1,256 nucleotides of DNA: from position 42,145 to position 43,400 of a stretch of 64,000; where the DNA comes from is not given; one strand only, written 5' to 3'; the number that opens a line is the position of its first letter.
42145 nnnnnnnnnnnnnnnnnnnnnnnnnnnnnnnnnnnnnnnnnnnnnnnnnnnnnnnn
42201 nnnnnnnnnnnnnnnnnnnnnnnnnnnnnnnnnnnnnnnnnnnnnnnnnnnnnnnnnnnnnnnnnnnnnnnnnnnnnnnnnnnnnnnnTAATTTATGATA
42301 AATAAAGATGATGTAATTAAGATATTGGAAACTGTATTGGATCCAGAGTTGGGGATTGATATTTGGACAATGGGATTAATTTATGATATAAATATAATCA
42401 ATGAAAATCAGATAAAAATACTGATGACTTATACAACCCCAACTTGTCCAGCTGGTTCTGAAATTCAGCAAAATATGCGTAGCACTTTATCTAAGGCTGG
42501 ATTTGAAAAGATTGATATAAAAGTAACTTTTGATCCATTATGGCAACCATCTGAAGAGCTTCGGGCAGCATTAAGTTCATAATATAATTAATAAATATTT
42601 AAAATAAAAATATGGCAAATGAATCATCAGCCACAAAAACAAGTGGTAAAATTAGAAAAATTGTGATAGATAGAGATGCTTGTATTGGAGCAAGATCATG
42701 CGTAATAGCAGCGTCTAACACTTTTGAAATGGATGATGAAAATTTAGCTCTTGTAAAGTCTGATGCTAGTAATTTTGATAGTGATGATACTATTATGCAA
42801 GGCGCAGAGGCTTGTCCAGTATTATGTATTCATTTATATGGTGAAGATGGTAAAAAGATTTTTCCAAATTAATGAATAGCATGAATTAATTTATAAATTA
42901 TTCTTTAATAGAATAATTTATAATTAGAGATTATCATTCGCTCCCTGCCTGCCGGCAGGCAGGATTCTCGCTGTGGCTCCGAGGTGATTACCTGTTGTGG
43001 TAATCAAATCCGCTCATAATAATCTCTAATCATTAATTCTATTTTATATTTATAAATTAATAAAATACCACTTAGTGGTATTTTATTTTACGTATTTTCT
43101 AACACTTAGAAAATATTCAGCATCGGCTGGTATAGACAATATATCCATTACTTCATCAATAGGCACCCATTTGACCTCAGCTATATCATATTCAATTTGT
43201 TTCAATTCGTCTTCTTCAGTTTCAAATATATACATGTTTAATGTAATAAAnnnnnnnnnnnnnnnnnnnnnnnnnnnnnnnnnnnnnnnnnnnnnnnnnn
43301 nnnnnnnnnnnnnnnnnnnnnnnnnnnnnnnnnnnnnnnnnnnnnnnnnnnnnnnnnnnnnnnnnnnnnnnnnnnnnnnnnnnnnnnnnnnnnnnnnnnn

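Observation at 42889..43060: GC-rich palindromic MITE-like element (or structured ncRNA) between convergent genes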

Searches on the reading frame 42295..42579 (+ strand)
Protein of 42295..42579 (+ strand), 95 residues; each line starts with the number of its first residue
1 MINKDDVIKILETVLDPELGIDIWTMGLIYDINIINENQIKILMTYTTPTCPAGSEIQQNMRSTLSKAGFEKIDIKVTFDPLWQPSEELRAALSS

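Call 75: search_protein_families(library=pfam, proteins=[window:42295-42579:+], max_evalue=0.001)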
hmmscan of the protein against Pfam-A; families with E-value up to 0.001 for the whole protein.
window:42295-42579:+ (95 aa): 1 family
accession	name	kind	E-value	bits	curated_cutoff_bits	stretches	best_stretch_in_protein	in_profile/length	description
PF01883.24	FeS_assembly_P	-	3e-13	50.3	23.5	1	4-66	1-62/73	Iron-sulfur cluster assembly protein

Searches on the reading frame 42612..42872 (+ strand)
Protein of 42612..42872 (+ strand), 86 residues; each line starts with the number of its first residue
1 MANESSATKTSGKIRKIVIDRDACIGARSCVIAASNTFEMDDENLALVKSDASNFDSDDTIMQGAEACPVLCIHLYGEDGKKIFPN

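Call 13: find_encoding_contigs(protein=window:42612-42872:+, flank=10000, max_places=10)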
Protein window:42612-42872:+ (86 aa): 23 contigs read that carry it; 3 places shown.
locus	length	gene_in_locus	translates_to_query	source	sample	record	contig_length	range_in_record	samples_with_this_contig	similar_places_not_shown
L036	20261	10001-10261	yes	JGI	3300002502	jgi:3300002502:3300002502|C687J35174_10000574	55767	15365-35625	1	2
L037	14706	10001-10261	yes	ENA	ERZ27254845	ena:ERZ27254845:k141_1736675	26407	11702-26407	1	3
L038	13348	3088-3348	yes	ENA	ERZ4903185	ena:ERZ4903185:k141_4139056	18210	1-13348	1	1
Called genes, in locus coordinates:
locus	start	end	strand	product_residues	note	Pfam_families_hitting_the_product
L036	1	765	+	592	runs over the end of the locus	PF01558:POR, PF01855:POR_N, PF17147:PFOR_II (weak)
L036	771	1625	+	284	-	PF02775:TPP_enzyme_C, PF12367:PFO_beta_C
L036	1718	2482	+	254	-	PF02683:DsbD_TM, PF13386:DsbD_2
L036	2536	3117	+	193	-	PF01612:DNA_pol_A_exo1 (weak), PF13482:RNase_H_2, PF10108:DNA_pol_B_exo2 (weak)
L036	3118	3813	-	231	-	PF00970:FAD_binding_6, PF08022:FAD_binding_8 (weak), PF00175:NAD_binding_1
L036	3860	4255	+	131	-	PF02082:Rrf2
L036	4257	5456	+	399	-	PF00266:Aminotran_5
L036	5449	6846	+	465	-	PF19295:SufBD_N, PF01458:SUFBD_core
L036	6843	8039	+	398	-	PF00155:Aminotran_1_2 (weak), PF00266:Aminotran_5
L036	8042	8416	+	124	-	PF01592:NifU_N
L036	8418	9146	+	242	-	PF03193:RsgA_GTPase (faint), PF00005:ABC_tran, PF02463:SMC_N, PF13304:AAA_21 (faint)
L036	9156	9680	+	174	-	-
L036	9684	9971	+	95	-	PF01883:FeS_assembly_P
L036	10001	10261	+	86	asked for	PF13459:Fer4_15, PF13370:Fer4_13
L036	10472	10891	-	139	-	PF00293:NUDIX, PF22327:Nudt16-like (weak)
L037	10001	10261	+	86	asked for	PF13459:Fer4_15, PF13370:Fer4_13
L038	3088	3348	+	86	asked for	PF13459:Fer4_15, PF13370:Fer4_13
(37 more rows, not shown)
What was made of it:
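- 42612..42872 (+): Last gene of the SUF-type Fe-S cluster operon: an 86-aa single-cluster 4Fe-4S ferredoxin. The element lies in its 3'UTR. Operon context from call 13.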

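Call 31: find_homologous_proteins(query=window:42612-42869:+, max_evalue=0.00001)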
Query window:42612-42869:+ (86 aa): 49 proteins with E <= 0.00001 among 50 candidates.
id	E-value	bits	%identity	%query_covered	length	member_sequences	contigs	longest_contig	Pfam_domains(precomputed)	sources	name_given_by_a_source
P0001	1.2e-49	183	100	100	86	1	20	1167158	PF13459.12,PF13370.12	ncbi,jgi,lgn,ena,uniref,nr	ncbi:MAG: hypothetical protein A2725_04380 [Candidatus Magasanikbacteria bacterium RIFCSPHIGHO2_01_F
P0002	4.9e-41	156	84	100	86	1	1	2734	PF13459.12,PF13370.12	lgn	-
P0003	5.4e-39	150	81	99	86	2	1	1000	PF13459.12,PF13370.12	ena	-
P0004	3.4e-38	147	79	100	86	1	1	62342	PF13459.12,PF13370.12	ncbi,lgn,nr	ncbi:MAG: ferredoxin [bacterium]|nr:ferredoxin [bacterium]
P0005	1.8e-36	142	78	99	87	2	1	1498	PF13459.12,PF13370.12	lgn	-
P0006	4.3e-35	137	76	99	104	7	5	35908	PF13459.12,PF13370.12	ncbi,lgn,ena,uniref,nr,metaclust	ncbi:MAG: hypothetical protein A2373_01390 [Candidatus Magasanikbacteria bacterium RIFOXYB1_FULL_40_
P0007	4.7e-33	131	69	99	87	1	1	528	PF13459.12,PF13370.12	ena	-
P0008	2.8e-32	128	69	100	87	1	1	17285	PF13459.12,PF13370.12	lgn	-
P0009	1.5e-31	126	67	100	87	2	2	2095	PF13459.12,PF13370.12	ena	-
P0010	4.2e-31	124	67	100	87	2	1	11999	PF13459.12,PF13370.12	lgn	-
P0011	1.9e-30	122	72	99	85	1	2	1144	PF13459.12,PF13370.12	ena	-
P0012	2.5e-30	122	65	100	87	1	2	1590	PF13459.12,PF13370.12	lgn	-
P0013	6.0e-30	121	66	100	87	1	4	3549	PF13459.12,PF13370.12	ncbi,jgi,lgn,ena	-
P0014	1.6e-29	119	63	100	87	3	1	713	PF13459.12,PF13370.12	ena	-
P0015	3.3e-29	118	65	99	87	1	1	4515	PF13459.12,PF13370.12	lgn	-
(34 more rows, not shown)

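Call 32: find_encoding_contigs(protein=P0004, flank=3000, max_places=2)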
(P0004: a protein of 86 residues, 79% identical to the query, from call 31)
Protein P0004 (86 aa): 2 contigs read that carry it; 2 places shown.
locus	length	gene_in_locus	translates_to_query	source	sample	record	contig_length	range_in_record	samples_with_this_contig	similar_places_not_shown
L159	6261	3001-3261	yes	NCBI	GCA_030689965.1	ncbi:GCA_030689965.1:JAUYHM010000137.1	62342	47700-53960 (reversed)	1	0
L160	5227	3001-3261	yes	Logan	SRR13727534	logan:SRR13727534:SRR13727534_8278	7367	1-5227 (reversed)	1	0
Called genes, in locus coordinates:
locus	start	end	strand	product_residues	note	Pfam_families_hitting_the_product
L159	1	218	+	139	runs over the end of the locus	PF02082:Rrf2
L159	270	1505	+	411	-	PF00266:Aminotran_5, PF01212:Beta_elim_lyase (weak)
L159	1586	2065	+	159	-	PF01592:NifU_N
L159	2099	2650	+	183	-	-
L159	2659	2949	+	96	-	PF01883:FeS_assembly_P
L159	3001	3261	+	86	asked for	PF13459:Fer4_15, PF13370:Fer4_13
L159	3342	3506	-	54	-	-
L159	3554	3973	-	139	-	PF00293:NUDIX, PF22327:Nudt16-like (faint)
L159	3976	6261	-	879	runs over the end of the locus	PF02861:Clp_N, PF23569:NBD_SMAX1, PF00004:AAA, PF17871:AAA_lid_9, PF07724:AAA_2, PF00004:AAA, PF07728:AAA_5, PF10431:ClpB_D2-small, +10 more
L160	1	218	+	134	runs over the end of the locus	PF02082:Rrf2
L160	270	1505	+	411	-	PF00266:Aminotran_5, PF01212:Beta_elim_lyase (weak)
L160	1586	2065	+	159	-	PF01592:NifU_N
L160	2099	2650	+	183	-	-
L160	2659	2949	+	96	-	PF01883:FeS_assembly_P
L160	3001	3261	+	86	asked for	PF13459:Fer4_15, PF13370:Fer4_13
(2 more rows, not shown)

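Call 33: find_encoding_contigs(protein=P0006, flank=3000, max_places=2)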
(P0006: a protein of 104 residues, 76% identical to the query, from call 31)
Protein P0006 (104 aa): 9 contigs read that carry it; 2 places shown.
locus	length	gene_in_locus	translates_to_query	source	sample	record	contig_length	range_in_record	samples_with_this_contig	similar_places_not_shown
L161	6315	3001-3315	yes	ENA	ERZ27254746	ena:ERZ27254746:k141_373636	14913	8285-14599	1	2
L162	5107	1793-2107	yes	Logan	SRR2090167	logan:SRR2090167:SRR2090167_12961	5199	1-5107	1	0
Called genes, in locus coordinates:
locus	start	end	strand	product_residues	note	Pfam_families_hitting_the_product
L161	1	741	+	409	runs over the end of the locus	PF00266:Aminotran_5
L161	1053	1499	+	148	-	PF01592:NifU_N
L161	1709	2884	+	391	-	-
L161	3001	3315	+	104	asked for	PF13370:Fer4_13, PF13459:Fer4_15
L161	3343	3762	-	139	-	PF00293:NUDIX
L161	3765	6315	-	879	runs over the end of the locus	PF02861:Clp_N, PF23569:NBD_SMAX1, PF00004:AAA, PF17871:AAA_lid_9, PF07724:AAA_2, PF00004:AAA, PF07728:AAA_5, PF10431:ClpB_D2-small, +7 more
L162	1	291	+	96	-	?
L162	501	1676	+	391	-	-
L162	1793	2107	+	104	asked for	PF13370:Fer4_13, PF13459:Fer4_15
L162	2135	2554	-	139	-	PF00293:NUDIX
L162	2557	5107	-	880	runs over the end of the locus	?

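Call 34: find_encoding_contigs(protein=P0002, flank=3000, max_places=2)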
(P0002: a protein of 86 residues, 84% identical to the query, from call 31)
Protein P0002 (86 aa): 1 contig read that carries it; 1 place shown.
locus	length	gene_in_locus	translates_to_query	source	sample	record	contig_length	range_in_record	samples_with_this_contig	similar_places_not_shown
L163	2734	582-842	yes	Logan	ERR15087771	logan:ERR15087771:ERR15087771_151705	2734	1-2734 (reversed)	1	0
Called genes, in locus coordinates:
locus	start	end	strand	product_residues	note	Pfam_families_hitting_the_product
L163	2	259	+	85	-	?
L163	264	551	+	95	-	PF01883:FeS_assembly_P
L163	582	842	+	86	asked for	PF13459:Fer4_15, PF13370:Fer4_13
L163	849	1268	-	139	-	PF00293:NUDIX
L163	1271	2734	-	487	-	?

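Call 35: find_encoding_contigs(protein=P0008, flank=3000, max_places=2)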
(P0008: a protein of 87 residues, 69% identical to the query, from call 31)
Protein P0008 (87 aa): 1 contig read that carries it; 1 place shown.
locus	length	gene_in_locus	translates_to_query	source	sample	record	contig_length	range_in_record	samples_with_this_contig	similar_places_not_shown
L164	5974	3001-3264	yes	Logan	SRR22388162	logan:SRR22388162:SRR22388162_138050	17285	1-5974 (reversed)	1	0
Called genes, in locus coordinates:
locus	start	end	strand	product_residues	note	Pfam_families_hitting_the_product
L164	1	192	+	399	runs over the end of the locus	PF00155:Aminotran_1_2 (weak), PF00266:Aminotran_5, PF01053:Cys_Met_Meta_PP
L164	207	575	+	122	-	PF01592:NifU_N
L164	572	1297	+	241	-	PF02463:SMC_N, PF00005:ABC_tran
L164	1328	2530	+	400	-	-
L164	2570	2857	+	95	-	PF01883:FeS_assembly_P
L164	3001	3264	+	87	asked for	PF13459:Fer4_15 (weak), PF13370:Fer4_13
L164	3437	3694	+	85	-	-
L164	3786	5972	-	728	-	?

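Call 75: search_protein_families(library=pfam, proteins=[window:42612-42869:+], max_evalue=0.001)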
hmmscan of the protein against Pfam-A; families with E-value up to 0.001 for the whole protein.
window:42612-42869:+ (86 aa): 2 families
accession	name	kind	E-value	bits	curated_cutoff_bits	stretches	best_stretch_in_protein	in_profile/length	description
PF13370.11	Fer4_13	-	1.3e-11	45.4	24.5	1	19-74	1-57/58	4Fe-4S single cluster domain of Ferredoxin I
PF13459.11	Fer4_15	-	1.3e-09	39.1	22.4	1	17-75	1-66/66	4Fe-4S single cluster domain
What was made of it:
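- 42612..42872 (+): Pfam Fer4_13/Fer4_15 (call 75).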

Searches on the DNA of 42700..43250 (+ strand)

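Call 10: search_rna_families(source=window, start=42700, end=43250, threshold=evalue, max_evalue=10, show_alignments=3)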
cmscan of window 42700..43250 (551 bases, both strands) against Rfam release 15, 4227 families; matches with E-value up to 10: 14.
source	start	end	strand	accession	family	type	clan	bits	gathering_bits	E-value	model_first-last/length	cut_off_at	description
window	42719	42780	+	RF01624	ceN27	Gene; snRNA; snoRNA; CD-box;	-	19.5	38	0.85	1-80/80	no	Nematode snoRNA ceN27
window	42858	42999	+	RF02070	STnc300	Gene; sRNA;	-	18.8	80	6.4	1-159/159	no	Salmonella enterica sRNA STnc300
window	42856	42974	-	RF02325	TtnuHACA18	Gene; snRNA; snoRNA; HACA-box;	-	18.5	100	3.6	1-130/130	no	Tetrahymena snoRNA TtnuHACA18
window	42773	42838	+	RF00533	snoMe18S-Gm1358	Gene; snRNA; snoRNA; CD-box;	-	18.3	50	1.2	1-79/79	no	Small nucleolar RNA Me18S-Gm1358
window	43067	43098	+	RF02732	JA04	Gene; sRNA;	-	17.5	81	8.8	1-81/81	no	Aggregatibacter sRNA JA04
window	43166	43245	-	RF00526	snoMe28S-U3344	Gene; snRNA; snoRNA; CD-box;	-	17.1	50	4.7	1-83/83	no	Small nucleolar RNA Me28S-U3344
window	42843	42966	+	RF02453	ncr952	Gene; sRNA;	-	16.8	100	0.25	1-143/143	no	Bacillus sRNA ncr952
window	42723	42800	+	RF04329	snoMe18S-C1367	Gene; snRNA; snoRNA; CD-box;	-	14.3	101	7.6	1-110/110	no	Drosophila C/D box small nucleolar RNA snoMe18S-C1367 family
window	42825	42882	+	RF03236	mir-1206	Gene; miRNA;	-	14.1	70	9.4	1-58/58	no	mir-1206 microRNA precursor family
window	43212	43240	-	RF00592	SNORD78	Gene; snRNA; snoRNA; CD-box;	CL00051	14.1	38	9.7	35-65/65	no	Small nucleolar RNA SNORD78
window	43060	43194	-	RF01295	SCARNA7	Gene; snRNA; snoRNA; scaRNA;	-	12.7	65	0.59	1-330/330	no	Small Cajal body-specific RNA 7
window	42917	43056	+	RF02350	psRNA6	Gene; sRNA;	-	10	60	2.4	1-333/333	no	Nitrosomonas sRNA psRNA6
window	42841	43047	+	RF01946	KCNQ1OT1_1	Gene; lncRNA;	-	9.4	70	0.27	255-464/464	no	KCNQ1 overlapping transcript 1 conserved region 1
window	42859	42897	+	RF02350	psRNA6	Gene; sRNA;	-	8.2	60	8.9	1-333/333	no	Nitrosomonas sRNA psRNA6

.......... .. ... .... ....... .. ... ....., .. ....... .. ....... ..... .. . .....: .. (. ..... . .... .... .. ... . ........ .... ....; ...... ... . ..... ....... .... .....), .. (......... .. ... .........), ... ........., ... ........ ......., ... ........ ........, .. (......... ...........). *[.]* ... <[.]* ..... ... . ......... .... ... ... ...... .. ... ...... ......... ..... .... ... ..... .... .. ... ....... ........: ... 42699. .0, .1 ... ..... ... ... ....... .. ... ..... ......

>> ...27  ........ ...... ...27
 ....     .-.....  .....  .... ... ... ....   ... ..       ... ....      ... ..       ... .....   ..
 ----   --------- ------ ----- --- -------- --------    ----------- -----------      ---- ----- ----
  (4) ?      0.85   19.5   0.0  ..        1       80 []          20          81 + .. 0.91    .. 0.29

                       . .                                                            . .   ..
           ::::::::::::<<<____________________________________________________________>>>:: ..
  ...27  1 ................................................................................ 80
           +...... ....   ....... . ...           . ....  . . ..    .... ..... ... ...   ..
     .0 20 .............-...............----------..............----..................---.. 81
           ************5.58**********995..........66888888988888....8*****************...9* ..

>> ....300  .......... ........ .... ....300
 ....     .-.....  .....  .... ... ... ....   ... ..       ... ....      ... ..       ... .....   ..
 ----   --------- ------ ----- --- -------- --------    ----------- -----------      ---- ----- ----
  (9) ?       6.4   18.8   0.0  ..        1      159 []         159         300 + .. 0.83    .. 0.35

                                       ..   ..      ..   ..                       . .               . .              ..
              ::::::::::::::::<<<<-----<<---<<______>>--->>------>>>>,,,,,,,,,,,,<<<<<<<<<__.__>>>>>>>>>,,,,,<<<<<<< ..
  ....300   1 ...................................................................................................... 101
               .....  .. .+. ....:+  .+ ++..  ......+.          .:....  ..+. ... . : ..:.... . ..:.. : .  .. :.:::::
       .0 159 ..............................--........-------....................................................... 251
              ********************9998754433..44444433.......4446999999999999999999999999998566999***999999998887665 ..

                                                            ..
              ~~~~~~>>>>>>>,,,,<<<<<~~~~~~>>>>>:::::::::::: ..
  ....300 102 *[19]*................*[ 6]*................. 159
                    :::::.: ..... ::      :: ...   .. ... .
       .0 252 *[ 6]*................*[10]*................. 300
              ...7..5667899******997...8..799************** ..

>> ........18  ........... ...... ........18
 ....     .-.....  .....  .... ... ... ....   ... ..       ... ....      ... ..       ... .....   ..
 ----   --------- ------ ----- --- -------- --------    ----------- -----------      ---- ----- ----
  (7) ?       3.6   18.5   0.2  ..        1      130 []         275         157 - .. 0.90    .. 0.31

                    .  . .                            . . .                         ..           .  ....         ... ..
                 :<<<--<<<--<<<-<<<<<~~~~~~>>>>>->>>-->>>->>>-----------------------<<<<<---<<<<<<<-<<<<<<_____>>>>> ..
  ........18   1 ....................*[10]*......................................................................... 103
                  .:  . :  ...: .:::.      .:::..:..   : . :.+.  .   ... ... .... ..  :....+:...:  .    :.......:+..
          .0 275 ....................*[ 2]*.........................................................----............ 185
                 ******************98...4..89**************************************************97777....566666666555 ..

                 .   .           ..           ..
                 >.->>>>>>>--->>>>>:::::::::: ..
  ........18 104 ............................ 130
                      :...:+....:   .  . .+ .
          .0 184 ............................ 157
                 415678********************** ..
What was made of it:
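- On Curated structured RNA (Rfam): Only noise at E up to 10 (call 10).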

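Call 45: search_dna_similar(query=window:42939-42968:+, collection=phages, mode=distant, max_evalue=10, max_rows=40)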
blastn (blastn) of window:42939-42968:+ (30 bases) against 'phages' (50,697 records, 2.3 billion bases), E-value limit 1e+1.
Records with a match: 14; places in all: 14; records where one place covers at least 80% of the query: 0.
Best place of each record, by identity: 95-99% 10; 90-95% 4.
By first word of the organism name: Gordonia 8; Bacteriophage 2; Mycobacterium 2; Ralstonia 2.
By host as written in the record: Gordonia terrae 3612 7; - 2; Mycobacterium smegmatis mc2 155 2; Ralstonia solanacearum 2; Gordonia terrae CAG3 1.
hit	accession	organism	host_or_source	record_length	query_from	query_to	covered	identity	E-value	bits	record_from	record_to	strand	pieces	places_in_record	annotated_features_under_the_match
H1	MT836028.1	Bacteriophage sp.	human fecal samples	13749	6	27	73%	90.9%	2e+0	32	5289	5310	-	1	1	record has no annotation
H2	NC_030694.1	Gordonia phage Rosalind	Gordonia terrae 3612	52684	8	27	67%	95.0%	2e+0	33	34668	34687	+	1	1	55: ribonucleotide reductase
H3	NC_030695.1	Gordonia phage KatherineG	Gordonia terrae 3612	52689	8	27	67%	95.0%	2e+0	33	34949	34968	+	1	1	57: ribonucleotide reductase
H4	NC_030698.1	Gordonia phage Soups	Gordonia terrae 3612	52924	8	27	67%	95.0%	2e+0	33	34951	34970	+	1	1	57: ribonucleotide reductase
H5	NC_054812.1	Mycobacterium phage JoshKayV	Mycobacterium smegmatis mc2 155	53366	8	27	67%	95.0%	2e+0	33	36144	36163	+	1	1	53: ribonucleotide reductase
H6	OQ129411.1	Gordonia phage Battleship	Gordonia terrae CAG3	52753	8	27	67%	95.0%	2e+0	33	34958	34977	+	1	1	58: ribonucleotide reductase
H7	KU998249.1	Gordonia phage Soups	Gordonia terrae 3612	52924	8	27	67%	95.0%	2e+0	33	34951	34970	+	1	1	57: ribonucleotide reductase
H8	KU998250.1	Gordonia phage Rosalind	Gordonia terrae 3612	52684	8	27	67%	95.0%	2e+0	33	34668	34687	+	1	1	55: ribonucleotide reductase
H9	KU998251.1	Gordonia phage KatherineG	Gordonia terrae 3612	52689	8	27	67%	95.0%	2e+0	33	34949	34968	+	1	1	57: ribonucleotide reductase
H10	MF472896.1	Mycobacterium phage JoshKayV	Mycobacterium smegmatis mc2 155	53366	8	27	67%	95.0%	2e+0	33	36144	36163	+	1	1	53: ribonucleotide reductase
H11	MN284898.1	Gordonia phage MinecraftSteve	Gordonia terrae 3612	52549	8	27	67%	95.0%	2e+0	33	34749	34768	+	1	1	57: ribonucleotide reductase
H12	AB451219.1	Ralstonia phage RSB1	Ralstonia solanacearum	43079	1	19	63%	94.7%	8e+0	31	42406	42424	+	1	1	hypothetical protein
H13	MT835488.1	Bacteriophage sp.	human fecal samples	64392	4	22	63%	94.7%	8e+0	31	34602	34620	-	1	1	record has no annotation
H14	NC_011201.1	Ralstonia phage RSB1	Ralstonia solanacearum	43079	1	19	63%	94.7%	8e+0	31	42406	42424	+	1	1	hypothetical protein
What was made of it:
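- Tried and rejected: Cultured phages: no exact copy (call 45).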

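Call 46: search_dna_similar(query=window:42939-42968:+, collection=plasmids, mode=distant, max_evalue=10, max_rows=40)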
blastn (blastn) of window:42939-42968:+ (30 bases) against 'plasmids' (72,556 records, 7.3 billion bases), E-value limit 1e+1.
Records with a match: 179; places in all: 241; records where one place covers at least 80% of the query: 26.
Best place of each record, by identity: >=99% 66; 95-99% 16; 90-95% 91; 80-90% 6.
By first word of the organism name: Sinorhizobium 56; Phaeobacter 46; Escherichia 31; Rhizobium 20; Streptomyces 8; Pantoea 3; Pseudomonas 2; Nonomuraea 1; Runella 1; Candidatus 1; and 10 more.
By predicted mobility (MOB-suite, as given by PLSDB): non-mobilizable 84; mobilizable 58; conjugative 37.
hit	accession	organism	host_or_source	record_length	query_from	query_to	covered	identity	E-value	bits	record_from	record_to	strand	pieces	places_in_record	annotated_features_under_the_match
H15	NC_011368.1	Rhizobium leguminosarum bv. trifolii WSM2304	-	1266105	1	27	90%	85.2%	5e+0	32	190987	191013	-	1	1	record has no annotation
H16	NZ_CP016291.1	Rhizobium leguminosarum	Vavilovia formosa,cell culture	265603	1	27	90%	85.2%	5e+0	32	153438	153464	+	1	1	biotin-dependent carboxyltransferase family protein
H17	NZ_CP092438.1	Rhizobium sp. K102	Phaseolus vulgaris,Cell culture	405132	1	27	90%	85.2%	5e+0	32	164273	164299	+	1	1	biotin-dependent carboxyltransferase family protein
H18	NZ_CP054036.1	Rhizobium indicum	Pisum sativum l. (pea),Pure culture,Pea ...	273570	1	27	90%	85.2%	5e+0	32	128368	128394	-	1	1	biotin-dependent carboxyltransferase family protein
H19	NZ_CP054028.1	Rhizobium hidalgonense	Pisum sativum l. (pea),Pure culture,Pea ...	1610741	1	27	90%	85.2%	5e+0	32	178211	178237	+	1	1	record has no annotation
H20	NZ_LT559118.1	Nonomuraea gerenzanensis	-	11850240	6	29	80%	91.7%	4e-1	36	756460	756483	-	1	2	none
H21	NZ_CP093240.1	Escherichia marmotae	whole organism,Food: Red deer meat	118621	5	28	80%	91.7%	5e+0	33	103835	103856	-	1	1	none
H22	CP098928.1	Escherichia coli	culture,Pooled soil sample collected ...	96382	5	28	80%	91.7%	5e+0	33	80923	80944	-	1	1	none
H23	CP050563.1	Rhizobium leguminosarum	Lathyrus sativus,cell culture,root ...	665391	4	27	80%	91.7%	5e+0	33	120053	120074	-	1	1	DUF1254 domain-containing protein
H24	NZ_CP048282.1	Rhizobium leguminosarum bv. viciae 248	Fava bean,whole organism,nodules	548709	4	27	80%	91.7%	5e+0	33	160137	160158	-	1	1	DUF1254 domain-containing protein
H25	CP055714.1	Escherichia coli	culture,Pooled sheep faecal samples ...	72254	5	28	80%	91.7%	5e+0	33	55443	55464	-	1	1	none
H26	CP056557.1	Escherichia coli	culture,Freshwater sample from upstream ...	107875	5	28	80%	91.7%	5e+0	33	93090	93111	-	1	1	none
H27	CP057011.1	Escherichia coli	culture,Pooled cattle faecal samples ...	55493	5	28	80%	91.7%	5e+0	33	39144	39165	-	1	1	none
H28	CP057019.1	Escherichia coli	culture,Pooled cattle faecal samples ...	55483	5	28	80%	91.7%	5e+0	33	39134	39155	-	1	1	none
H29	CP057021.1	Escherichia coli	culture,Pooled cattle faecal samples ...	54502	5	28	80%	91.7%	5e+0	33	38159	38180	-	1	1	none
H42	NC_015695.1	Runella slithyformis DSM 19594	fresh water lake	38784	9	29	70%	100.0%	4e-2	39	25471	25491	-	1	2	aldehyde dehydrogenase (NADP(+))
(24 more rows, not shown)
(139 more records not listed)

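Call 76: get_annotated_region(hit=H42, flank=1500)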
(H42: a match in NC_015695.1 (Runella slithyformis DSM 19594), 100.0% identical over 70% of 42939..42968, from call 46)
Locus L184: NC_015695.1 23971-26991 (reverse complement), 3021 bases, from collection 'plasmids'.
description: Runella slithyformis DSM 19594 plasmid pRUNSL05, complete sequence
organism: Runella slithyformis DSM 19594 (NCBI taxid 761193)
taxonomy: Bacteria; Bacteroidota; Cytophagia; Cytophagales; Spirosomataceae; Runella; Runella slithyformis; Runella slithyformis DSM 19594
host: -; source: fresh water lake; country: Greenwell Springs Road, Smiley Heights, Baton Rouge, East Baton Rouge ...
typing (MOB-suite, as given by PLSDB): non-mobilizable; replicon rep_cluster_1176
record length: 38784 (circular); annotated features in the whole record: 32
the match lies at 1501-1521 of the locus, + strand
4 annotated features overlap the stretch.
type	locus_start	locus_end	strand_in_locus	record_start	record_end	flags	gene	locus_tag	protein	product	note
CDS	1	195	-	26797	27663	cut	-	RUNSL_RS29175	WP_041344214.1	AraC family transcriptional regulator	-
CDS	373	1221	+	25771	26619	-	-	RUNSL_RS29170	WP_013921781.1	fumarylacetoacetate hydrolase family protein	-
CDS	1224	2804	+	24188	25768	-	-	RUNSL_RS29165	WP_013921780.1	aldehyde dehydrogenase (NADP(+))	-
CDS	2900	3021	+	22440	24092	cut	-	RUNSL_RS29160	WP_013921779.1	altronate dehydratase family protein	-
